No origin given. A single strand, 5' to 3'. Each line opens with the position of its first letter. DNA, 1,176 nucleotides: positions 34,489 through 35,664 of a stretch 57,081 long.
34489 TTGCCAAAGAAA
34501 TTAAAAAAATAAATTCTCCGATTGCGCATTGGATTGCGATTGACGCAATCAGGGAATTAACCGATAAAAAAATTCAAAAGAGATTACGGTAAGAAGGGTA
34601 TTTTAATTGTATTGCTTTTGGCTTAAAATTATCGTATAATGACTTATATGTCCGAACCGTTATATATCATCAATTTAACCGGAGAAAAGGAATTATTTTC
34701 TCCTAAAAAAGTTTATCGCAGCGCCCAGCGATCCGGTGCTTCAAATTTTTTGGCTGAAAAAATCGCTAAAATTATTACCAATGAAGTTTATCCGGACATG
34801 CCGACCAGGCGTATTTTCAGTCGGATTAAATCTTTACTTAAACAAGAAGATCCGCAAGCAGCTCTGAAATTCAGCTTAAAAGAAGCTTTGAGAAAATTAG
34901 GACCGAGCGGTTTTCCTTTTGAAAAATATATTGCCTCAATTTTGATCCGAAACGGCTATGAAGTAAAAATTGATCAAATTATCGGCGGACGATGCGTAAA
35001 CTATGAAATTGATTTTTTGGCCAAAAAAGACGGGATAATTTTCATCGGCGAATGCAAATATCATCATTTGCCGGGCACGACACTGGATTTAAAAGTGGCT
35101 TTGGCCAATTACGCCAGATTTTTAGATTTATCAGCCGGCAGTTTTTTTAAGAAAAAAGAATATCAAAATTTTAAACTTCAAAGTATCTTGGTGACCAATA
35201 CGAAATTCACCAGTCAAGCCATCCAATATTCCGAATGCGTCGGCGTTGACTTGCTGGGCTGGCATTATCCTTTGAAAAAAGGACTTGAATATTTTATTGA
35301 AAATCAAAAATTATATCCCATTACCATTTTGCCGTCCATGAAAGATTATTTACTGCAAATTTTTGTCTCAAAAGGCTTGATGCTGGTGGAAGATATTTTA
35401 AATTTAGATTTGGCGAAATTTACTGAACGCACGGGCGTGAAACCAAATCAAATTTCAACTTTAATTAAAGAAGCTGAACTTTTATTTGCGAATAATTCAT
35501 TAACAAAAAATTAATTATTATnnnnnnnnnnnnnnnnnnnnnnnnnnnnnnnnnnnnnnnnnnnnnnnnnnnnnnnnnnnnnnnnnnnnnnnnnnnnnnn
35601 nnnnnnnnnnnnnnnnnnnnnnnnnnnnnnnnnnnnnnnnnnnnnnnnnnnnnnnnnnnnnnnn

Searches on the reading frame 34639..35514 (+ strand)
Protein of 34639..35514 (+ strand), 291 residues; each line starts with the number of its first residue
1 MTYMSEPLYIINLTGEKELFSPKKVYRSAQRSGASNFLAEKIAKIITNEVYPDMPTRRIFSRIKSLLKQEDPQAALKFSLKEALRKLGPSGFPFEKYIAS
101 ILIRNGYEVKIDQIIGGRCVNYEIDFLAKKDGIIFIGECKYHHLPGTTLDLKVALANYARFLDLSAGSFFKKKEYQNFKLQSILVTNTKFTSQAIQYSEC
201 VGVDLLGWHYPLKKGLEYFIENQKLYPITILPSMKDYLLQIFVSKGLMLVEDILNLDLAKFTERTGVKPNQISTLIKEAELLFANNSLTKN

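Call 52: search_protein_families(library=pfam, proteins=[window:34639-35514:+], max_evalue=0.001)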
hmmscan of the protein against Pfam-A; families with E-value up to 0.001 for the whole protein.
window:34639-35514:+ (291 aa): 1 family
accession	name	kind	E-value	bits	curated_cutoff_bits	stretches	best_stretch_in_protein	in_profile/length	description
PF22357.2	AF1548-like_C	-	1e-06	29.1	23.9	1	226-280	1-53/56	AF1548-like, C-terminal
